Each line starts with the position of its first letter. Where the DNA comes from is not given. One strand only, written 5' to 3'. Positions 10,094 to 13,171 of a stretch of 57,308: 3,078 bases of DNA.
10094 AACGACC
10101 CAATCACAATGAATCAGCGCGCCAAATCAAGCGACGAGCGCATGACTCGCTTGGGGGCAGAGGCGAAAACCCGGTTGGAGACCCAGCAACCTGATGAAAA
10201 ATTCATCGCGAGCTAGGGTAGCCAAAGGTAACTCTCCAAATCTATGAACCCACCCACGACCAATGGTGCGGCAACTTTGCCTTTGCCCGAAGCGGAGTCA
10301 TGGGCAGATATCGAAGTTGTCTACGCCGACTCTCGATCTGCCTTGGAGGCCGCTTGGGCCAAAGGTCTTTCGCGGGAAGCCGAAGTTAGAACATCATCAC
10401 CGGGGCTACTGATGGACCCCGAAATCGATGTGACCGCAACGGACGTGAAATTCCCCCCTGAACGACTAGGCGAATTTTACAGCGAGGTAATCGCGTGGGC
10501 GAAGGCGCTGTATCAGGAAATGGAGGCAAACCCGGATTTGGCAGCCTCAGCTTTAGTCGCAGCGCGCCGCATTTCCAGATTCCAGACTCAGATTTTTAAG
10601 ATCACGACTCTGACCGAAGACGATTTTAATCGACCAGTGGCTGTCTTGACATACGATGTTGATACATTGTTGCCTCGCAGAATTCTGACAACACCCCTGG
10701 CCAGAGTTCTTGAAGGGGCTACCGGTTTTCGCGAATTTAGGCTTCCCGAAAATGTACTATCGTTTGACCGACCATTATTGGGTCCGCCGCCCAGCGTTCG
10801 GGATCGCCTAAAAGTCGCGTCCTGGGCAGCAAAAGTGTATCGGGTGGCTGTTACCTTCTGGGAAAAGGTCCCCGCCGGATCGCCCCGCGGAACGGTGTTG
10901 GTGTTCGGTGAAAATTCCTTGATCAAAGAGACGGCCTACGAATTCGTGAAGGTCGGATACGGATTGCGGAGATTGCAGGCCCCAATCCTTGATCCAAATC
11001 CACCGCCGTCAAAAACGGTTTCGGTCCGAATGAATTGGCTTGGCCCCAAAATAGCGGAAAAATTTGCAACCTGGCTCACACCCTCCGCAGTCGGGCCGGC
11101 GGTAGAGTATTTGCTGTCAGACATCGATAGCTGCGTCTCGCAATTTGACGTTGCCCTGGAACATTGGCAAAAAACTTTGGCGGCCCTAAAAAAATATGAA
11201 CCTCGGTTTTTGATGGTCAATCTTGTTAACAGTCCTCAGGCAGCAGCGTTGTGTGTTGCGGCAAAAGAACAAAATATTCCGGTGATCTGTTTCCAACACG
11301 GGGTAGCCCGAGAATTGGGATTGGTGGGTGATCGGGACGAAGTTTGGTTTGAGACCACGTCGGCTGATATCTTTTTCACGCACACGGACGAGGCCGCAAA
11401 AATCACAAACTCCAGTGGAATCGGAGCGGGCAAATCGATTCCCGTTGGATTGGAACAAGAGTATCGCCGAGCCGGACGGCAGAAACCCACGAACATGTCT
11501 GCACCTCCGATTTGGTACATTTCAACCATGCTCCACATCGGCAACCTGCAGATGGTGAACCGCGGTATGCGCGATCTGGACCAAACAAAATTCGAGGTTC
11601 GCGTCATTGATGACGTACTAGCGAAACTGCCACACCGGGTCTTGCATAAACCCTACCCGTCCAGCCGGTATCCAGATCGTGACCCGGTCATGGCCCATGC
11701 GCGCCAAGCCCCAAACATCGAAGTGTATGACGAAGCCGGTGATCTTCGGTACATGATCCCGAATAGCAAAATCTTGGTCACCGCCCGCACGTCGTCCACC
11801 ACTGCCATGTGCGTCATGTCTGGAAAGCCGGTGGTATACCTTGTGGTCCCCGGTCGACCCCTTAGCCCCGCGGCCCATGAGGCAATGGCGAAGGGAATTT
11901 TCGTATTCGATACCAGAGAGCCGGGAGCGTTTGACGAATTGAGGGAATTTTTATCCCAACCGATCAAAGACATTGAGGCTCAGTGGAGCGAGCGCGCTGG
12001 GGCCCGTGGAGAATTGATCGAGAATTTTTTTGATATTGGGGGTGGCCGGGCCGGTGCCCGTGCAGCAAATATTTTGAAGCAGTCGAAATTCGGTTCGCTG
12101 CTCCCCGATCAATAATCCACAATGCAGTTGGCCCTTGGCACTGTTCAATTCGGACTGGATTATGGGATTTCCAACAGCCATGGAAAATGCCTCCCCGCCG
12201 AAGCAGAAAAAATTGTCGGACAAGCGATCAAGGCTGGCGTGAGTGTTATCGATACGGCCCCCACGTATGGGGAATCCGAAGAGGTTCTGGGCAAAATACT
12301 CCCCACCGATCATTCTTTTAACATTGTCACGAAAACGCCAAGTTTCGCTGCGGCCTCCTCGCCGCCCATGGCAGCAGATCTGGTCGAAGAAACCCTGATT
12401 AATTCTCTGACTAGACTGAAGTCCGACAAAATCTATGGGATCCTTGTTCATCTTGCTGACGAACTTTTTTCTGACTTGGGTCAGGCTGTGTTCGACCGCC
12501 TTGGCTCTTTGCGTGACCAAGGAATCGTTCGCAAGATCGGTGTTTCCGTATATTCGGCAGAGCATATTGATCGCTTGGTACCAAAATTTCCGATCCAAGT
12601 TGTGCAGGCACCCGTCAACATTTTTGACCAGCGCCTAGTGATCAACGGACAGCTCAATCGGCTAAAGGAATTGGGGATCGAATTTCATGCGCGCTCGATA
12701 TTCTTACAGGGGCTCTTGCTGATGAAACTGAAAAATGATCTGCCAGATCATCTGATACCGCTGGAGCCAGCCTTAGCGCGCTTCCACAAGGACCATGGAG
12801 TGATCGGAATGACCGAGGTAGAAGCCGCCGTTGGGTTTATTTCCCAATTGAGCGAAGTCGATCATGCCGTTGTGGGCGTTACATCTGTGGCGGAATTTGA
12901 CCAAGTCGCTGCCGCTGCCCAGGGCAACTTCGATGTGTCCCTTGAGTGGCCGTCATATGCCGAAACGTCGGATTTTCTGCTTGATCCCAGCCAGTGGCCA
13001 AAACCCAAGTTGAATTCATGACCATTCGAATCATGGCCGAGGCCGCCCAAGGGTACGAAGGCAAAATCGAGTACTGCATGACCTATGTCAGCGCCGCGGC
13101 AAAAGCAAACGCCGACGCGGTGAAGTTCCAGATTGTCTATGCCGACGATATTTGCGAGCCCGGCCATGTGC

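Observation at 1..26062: A ~26 kb translationally coupled operon stacks at least five N-acylation chemistries on a minimal, divergent NeuB/cytidylyltransferase core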

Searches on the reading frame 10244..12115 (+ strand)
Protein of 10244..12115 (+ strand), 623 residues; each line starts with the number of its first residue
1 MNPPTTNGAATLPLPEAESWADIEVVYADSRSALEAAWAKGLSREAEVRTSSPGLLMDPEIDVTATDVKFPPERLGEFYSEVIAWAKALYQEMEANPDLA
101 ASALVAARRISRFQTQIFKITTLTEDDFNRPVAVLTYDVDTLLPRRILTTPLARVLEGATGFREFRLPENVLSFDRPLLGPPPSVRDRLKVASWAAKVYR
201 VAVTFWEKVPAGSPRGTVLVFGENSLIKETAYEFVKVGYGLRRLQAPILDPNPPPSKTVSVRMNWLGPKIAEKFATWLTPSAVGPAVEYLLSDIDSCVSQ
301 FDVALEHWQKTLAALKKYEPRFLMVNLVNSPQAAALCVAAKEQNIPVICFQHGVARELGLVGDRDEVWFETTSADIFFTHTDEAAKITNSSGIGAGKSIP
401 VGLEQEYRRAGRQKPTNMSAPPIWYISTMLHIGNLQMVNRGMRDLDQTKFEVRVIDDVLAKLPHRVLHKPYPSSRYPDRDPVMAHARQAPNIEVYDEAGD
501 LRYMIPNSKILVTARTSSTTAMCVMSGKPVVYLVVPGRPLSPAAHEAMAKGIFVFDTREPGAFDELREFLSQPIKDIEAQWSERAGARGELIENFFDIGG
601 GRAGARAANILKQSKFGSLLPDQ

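Call 5: search_protein_families(library=pfam, proteins=[window:10244-12115:+], max_evalue=0.01)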
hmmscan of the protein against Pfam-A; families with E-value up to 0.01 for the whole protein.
window:10244-12115:+ (623 aa): 0 families

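Call 12: search_protein_families(library=ncbifam, proteins=[window:10244-12115:+], max_evalue=0.01)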
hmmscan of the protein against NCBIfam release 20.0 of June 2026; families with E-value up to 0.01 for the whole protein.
window:10244-12115:+ (623 aa): 2 families
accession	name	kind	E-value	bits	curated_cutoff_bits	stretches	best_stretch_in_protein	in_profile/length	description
NF046086.1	BFO_1060_trans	domain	8.2e-07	28.5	200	1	466-613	223-362/365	BFO_1060 family glycosyltransferase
TIGR04331.1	o_ant_LIC12162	subfamily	0.00054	18.8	225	1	307-532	287-506/585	LIC12162 family transferase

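Call 43: find_homologous_proteins(query=window:10244-12115:+, max_evalue=0.00001)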
Query window:10244-12115:+ (623 aa): 6 proteins with E <= 0.00001 among 8000 candidates.
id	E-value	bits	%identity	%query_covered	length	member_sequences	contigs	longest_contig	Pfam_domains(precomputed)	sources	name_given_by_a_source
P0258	0.0e+0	1411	100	100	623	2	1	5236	-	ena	-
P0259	2.9e-226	771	56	96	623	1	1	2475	-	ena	-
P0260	2.8e-210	718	53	96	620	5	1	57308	-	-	-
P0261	1.5e-209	716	53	96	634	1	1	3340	-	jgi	jgi:hypothetical protein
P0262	7.5e-197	674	50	95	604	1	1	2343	-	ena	-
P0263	1.4e-196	673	50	99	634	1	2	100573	-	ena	-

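Call 55: search_solved_structures(query=window:10244-12115:+, max_evalue=10, show_alignments=2)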
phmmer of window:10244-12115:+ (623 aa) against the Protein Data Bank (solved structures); distinct sequences matched with E-value up to 10: 9.
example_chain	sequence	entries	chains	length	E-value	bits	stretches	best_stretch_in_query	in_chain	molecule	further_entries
6u82_A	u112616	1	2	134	0.046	15.4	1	328-372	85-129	Double homeobox protein 4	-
6u81_A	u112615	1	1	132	0.046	15.4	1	328-372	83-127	Double homeobox protein 4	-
6e8c_A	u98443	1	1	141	0.052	15.2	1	328-372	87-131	Double homeobox protein 4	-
5zfw_A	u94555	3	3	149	0.058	15.1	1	328-372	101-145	Double homeobox protein 4-like protein 4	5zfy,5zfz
7dw5_A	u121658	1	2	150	0.058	15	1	328-372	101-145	Double homeobox protein 4-like protein 2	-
5z6z_A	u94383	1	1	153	0.061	15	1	328-372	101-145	Double homeobox protein 4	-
5z2s_A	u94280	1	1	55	0.24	13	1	328-372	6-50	Double homeobox protein 4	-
6a8r_B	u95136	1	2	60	0.27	12.9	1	328-373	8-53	Double homeobox protein 4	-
5z2t_C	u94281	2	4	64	0.31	12.6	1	328-372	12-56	Double homeobox protein 4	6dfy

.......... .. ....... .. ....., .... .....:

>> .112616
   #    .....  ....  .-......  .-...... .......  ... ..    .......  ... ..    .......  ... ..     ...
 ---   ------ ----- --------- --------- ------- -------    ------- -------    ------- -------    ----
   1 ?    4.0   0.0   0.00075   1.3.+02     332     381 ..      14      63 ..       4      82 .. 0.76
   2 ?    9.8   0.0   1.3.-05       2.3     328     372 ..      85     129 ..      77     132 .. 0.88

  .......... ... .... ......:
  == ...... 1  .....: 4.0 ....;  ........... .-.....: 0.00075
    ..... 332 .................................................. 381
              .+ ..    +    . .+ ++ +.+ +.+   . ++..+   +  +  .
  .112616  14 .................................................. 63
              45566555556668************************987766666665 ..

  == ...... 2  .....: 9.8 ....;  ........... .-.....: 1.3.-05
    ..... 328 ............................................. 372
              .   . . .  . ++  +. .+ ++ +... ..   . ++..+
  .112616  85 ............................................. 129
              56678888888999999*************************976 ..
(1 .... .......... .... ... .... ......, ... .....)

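Call 68: predict_structure(alignment_id=A2)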
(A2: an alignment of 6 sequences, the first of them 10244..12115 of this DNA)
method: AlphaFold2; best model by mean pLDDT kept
length: 623 residues; sequences in the alignment: 6
mean_pLDDT: 62.2   pTM: 0.59
mean pLDDT of the five models: 62.2, 62.1, 61.7, 59.4, 56.3
residues with pLDDT >= 90: 30; 70-90: 238; 50-70: 171; < 50: 184
segments of 3 or more residues with pLDDT < 50: 1-17, 173-205, 352-364, 403-444, 471-478, 496-530, 535-541, 588-601, 619-623
pLDDT, mean of each block of 10 residues (from residue 1): 29 44 83 80 85 58 58 67 82 82 82 76 86 79 54 83 77 40 39 37 50 78 63 74 75 67 81 91 90 86 90 88 72 86 85 35 51 74 63 65 39 30 31 24 51 77 62 44 75 47 25 25 34 46 48 63 80 66 54 33 63 64 35
secondary structure, 60 per line:
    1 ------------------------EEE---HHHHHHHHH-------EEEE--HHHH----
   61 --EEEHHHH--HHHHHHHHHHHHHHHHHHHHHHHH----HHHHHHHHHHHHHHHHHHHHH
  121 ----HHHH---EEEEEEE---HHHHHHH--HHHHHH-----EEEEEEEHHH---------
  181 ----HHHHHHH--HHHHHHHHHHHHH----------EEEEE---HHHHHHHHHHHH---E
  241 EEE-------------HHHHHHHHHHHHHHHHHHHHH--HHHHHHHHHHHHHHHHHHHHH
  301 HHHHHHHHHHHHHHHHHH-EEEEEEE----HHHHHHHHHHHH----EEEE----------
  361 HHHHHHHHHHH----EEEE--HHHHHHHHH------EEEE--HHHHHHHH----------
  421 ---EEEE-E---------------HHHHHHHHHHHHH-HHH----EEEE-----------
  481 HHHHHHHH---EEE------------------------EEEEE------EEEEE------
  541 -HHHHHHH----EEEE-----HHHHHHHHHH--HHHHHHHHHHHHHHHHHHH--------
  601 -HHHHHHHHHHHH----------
elements in order: E25-27 H31-39 E47-50 H53-56 E63-65 H66-69 H72-95 H100-120 H125-128 E132-138 H142-148 H151-156 E162-168 H185-191 H194-206 E217-221 H225-236 E240-243 H257-277 H280-318 E320-326 H331-342 E347-350 H361-371 E376-379 H382-390 E397-400 H403-410 E424-427 H445-457 E466-469 H481-488 E492-494 E519-523 E530-534 H542-548 E553-556 H562-571 H574-592 H602-613

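Call 72: fold_search(model_id=the predicted structure, library=pdb)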
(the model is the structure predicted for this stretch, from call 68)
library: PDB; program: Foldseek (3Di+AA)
matches with E <= 10: 808; with E <= 0.001: 7
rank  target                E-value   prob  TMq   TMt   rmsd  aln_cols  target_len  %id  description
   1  7d1i_B                1.6e-04  1.00  0.29  0.48  11.0       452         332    9  Crystal structure of acinetobacter baumannii MurG (released 2021-07-14)
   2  4zht_B                2.3e-04  0.99  0.24  0.34  18.0       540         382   12  Crystal structure of UDP-GlcNAc 2-epimerase (released 2016-06-01)
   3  4zht_C                3.1e-04  1.00  0.25  0.36  15.7       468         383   13  Crystal structure of UDP-GlcNAc 2-epimerase (released 2016-06-01)
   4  4zht_D                3.9e-04  0.99  0.24  0.34  18.0       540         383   12  Crystal structure of UDP-GlcNAc 2-epimerase (released 2016-06-01)
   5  7ya2_B                5.1e-04  1.00  0.24  0.36  16.8       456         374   11  Crystal structure of capsular polysaccharide synthesis enzyme CapG from Staphylococcus aureus (released 2022-11-16)
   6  2r60                  6.0e-04  0.99  0.25  0.31  16.3       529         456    8  Structure of apo Sucrose Phosphate Synthase (SPS) of Halothermothrix orenii (released 2008-06-10)
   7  4zht_A                6.0e-04  0.99  0.24  0.34  18.4       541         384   13  Crystal structure of UDP-GlcNAc 2-epimerase (released 2016-06-01)
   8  7d1i_C                1.1e-03  1.00  0.29  0.47  11.3       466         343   11  Crystal structure of acinetobacter baumannii MurG (released 2021-07-14)
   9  6lfn_A                1.6e-03  0.99  0.22  0.29  15.8       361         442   12  Crystal structure of LpCGTb (released 2020-11-18)
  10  8syd_B                1.6e-03  0.99  0.24  0.35  14.5       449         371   13  X-ray crystal structure of UDP-2,3-diacetamido-2,3-dideoxy-glucuronic acid-2-epimerase from Thermus thermophilus strai (released 2023-09-13)
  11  9cm8_B                2.5e-03  1.00  0.29  0.44  13.1       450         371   13  UDP-GlcNAc 2-epimerase MnaA of Paenibacillus alvei (released 2024-10-02)
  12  3qkw_A                3.0e-03  0.99  0.26  0.43  11.4       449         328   11  Structure of Streptococcus parasangunini Gtf3 glycosyltransferase (released 2011-06-08)
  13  8sy0_A                3.0e-03  0.97  0.23  0.36  16.2       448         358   13  X-ray crystal structure of UDP- 2,3-diacetamido-2,3-dideoxy-glucuronic acid-2-epimerase from Thermus thermophilus stra (released 2023-09-13)
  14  7d1i_A                3.5e-03  0.99  0.28  0.45   9.8       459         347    9  Crystal structure of acinetobacter baumannii MurG (released 2021-07-14)
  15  5zlr_A                3.7e-03  0.98  0.28  0.43  15.9       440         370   14  Structure of NeuC (released 2018-05-16)
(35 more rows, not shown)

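Call 73: search_protein_representatives(alignment_id=A2)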
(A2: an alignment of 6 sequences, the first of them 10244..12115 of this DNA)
Query: 6 sequences, 625 profile positions. Proteins with E-value up to 0.001 (for the whole library): 712; up to 1e-10: 576; up to 1e-30: 323. The best 150 are listed.
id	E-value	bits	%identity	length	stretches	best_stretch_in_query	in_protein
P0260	0.0e+00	1139.0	-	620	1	15-623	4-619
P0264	9.3e-221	750.8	-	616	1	8-623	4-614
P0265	2.3e-180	617.4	-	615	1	19-619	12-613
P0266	1.2e-171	588.6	-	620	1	19-623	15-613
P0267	1.1e-164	565.5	-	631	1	21-623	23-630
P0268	4.8e-161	553.6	-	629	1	20-621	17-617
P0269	2.4e-149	514.9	-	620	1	16-615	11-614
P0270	1.1e-139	483.0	-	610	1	18-616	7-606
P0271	8.2e-138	476.8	-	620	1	21-613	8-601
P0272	1.6e-137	475.9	-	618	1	20-618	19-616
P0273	6.4e-137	473.9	-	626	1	26-613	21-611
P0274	2.0e-128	445.8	-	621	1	19-613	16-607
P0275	1.1e-127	443.3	-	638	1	14-615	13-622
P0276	1.3e-125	436.5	-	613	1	18-615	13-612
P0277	2.1e-125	435.9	-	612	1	26-613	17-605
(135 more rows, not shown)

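Call 76: search_protein_families(library=ncbifam, alignment_id=A3, max_evalue=0.001)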
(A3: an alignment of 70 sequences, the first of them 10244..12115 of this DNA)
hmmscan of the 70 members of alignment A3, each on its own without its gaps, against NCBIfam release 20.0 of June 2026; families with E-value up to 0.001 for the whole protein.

A. member 1, window:10244-12115:+ (623 aa): 2 families
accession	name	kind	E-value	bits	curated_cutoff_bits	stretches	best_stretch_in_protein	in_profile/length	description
NF046086.1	BFO_1060_trans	domain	8.2e-07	28.5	200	0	466-613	223-362/365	BFO_1060 family glycosyltransferase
TIGR04331.1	o_ant_LIC12162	subfamily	0.00054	18.8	225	1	307-532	287-506/585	LIC12162 family transferase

B. families by the number of members that match (of 70 scanned): 3 families
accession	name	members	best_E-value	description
TIGR04331.1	o_ant_LIC12162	6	4e-07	LIC12162 family transferase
NF046086.1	BFO_1060_trans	2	8.2e-07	BFO_1060 family glycosyltransferase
TIGR04516.1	glycosyl_450act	1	0.00041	activator-dependent family glycosyltransferase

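Call 80: predict_structure(alignment_id=A3)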
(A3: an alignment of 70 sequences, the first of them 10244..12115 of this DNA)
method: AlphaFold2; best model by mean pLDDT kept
length: 623 residues; sequences in the alignment: 70
mean_pLDDT: 93.1   pTM: 0.92
mean pLDDT of the five models: 93.1, 92.5, 92.2, 92.1, 91.8
residues with pLDDT >= 90: 534; 70-90: 64; 50-70: 9; < 50: 16
segments of 3 or more residues with pLDDT < 50: 1-13, 621-623
pLDDT, mean of each block of 10 residues (from residue 1): 38 62 97 95 97 97 97 93 96 92 95 97 98 94 91 96 93 81 87 95 97 97 97 98 95 80 86 97 97 94 97 98 96 97 97 94 92 97 97 96 95 94 97 94 96 99 98 92 97 92 94 96 97 95 98 98 98 99 98 97 97 80 41
secondary structure, 60 per line:
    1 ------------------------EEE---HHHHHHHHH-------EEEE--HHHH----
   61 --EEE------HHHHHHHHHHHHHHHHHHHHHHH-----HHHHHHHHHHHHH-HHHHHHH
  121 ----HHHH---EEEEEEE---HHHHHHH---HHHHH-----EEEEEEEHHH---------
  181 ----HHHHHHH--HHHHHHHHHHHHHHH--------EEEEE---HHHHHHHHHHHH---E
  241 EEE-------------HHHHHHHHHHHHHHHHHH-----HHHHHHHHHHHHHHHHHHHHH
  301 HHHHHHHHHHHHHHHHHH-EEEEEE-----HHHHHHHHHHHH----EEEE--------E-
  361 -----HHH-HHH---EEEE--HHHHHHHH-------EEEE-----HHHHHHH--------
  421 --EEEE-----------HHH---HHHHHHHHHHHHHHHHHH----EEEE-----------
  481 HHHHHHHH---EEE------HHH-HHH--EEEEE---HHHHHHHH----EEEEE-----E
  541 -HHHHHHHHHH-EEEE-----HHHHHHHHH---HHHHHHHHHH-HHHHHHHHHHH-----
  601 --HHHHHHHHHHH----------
elements in order: E25-27 H31-39 E47-50 H53-56 E63-65 H72-94 H100-112 H114-120 H125-128 E132-138 H142-148 H152-156 E162-168 H185-191 H194-208 E217-221 H225-236 E240-243 H257-274 H280-318 E320-325 H331-342 E347-350 E376-379 H382-389 E397-400 H406-412 E423-426 H444-461 E466-469 H481-488 E492-494 E510-514 H518-525 E530-534 H542-551 E553-556 H562-570 H574-583 H585-595 H603-613

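Call 83: fold_search(model_id=the predicted structure, library=pdb)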
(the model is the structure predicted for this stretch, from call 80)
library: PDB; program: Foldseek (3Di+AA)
matches with E <= 10: 880; with E <= 0.001: 201
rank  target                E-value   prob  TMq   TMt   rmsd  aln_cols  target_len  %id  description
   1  4zht_C                1.5e-08  1.00  0.33  0.49   8.5       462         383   12  Crystal structure of UDP-GlcNAc 2-epimerase (released 2016-06-01)
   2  4zht_B                1.5e-08  1.00  0.33  0.49   8.5       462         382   12  Crystal structure of UDP-GlcNAc 2-epimerase (released 2016-06-01)
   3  1v4v_A                1.7e-08  1.00  0.37  0.57   7.5       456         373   14  Crystal Structure Of UDP-N-Acetylglucosamine 2-Epimerase From Thermus Thermophilus HB8 (released 2003-12-02)
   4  4zht_D                1.9e-08  1.00  0.32  0.48   8.6       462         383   12  Crystal structure of UDP-GlcNAc 2-epimerase (released 2016-06-01)
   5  4zht_A                2.3e-08  1.00  0.33  0.50   8.3       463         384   12  Crystal structure of UDP-GlcNAc 2-epimerase (released 2016-06-01)
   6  3d0r_B                1.6e-07  1.00  0.36  0.52   8.0       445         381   12  Crystal structure of calG3 from Micromonospora echinospora determined in space group P2(1) (released 2008-06-24)
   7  1v4v_B                2.8e-07  1.00  0.39  0.60   6.8       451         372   14  Crystal Structure Of UDP-N-Acetylglucosamine 2-Epimerase From Thermus Thermophilus HB8 (released 2003-12-02)
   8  6su7_C                2.8e-07  1.00  0.32  0.41  15.9       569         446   12  Complex between a UDP-glucosyltransferase from Polygonum tinctorium capable of glucosylating indoxyl and 3,4-Dichloroa (released 2020-09-30)
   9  5xvs_A                3.3e-07  1.00  0.34  0.54  12.0       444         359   16  Crystal structure of UDP-GlcNAc 2-epimerase NeuC complexed with UDP (released 2018-04-11)
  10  5xvs_B                3.3e-07  1.00  0.32  0.48  12.0       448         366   16  Crystal structure of UDP-GlcNAc 2-epimerase NeuC complexed with UDP (released 2018-04-11)
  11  5zlr_A                4.8e-07  1.00  0.34  0.52  12.3       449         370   15  Structure of NeuC (released 2018-05-16)
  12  3wag_A                5.0e-07  1.00  0.33  0.47  11.3       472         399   12  Crystal structure of glycosyltransferase VinC in complex with DTDP (released 2014-06-04)
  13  3d0r_A                6.5e-07  1.00  0.35  0.52   8.8       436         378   13  Crystal structure of calG3 from Micromonospora echinospora determined in space group P2(1) (released 2008-06-24)
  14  3wad_B                6.9e-07  1.00  0.32  0.46  11.4       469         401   11  Crystal structure of glycosyltransferase VinC involved in the biosynthesis of vicenistatin (released 2014-06-04)
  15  5dld                  1.0e-06  1.00  0.34  0.51  10.2       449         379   14  Crystal Structure of a UDP-N-acetylglucosamine 2-epimerase from Burkholderia vietnamiensis complexed with UDP-GlcNAc and (released 2015-09-30)
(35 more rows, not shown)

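Call 88: find_related_loci(query=A2, collection=metagenome_contigs, flank=10000)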
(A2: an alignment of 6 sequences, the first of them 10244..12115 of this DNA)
Query A2 (623 aa) in metagenome_contigs; peptide patterns used: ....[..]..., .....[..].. (x = any residue, [..] = any of these).
373 stretches matched a pattern; 13 encode a relative of the query (tblastn E <= 1e-3); 13 distinct loci.
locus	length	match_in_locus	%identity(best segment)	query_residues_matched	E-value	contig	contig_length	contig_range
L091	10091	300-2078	34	1-596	2e-104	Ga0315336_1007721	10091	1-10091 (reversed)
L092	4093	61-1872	34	13-614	4e-105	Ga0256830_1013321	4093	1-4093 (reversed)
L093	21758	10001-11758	32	22-611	6e-89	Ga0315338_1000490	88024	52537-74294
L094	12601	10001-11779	34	1-596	1e-104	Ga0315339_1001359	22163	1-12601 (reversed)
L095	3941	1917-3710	30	1-597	4e-78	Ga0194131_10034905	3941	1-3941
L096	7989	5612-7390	29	21-611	7e-74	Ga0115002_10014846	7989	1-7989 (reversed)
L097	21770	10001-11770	30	23-611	1e-69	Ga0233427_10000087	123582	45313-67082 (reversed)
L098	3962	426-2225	27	20-618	8e-64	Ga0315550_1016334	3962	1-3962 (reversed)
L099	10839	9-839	37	320-596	3e-54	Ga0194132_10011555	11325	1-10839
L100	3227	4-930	33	308-611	9e-51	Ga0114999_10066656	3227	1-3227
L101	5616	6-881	34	319-613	2e-46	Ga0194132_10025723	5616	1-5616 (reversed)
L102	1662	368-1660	26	5-430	4e-39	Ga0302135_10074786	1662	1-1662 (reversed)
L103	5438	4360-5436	27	1-358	3e-22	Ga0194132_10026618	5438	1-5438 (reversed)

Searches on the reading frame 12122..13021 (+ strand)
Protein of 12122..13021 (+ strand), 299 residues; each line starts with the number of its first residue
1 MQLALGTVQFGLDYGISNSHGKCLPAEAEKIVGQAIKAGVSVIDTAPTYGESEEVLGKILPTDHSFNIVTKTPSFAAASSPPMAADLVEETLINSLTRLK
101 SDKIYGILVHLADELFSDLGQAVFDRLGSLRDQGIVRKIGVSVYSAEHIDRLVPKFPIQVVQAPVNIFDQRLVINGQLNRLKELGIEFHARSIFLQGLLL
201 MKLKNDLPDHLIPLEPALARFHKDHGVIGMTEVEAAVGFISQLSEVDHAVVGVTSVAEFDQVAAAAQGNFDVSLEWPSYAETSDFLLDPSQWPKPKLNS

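Call 5: search_protein_families(library=pfam, proteins=[window:12122-13021:+], max_evalue=0.01)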
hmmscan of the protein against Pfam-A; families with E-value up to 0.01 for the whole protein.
window:12122-13021:+ (299 aa): 1 family
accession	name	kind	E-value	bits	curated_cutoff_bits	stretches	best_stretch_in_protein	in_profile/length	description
PF00248.27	Aldo_ket_red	-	2.2e-29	102.9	24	1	3-267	2-275/291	Aldo/keto reductase family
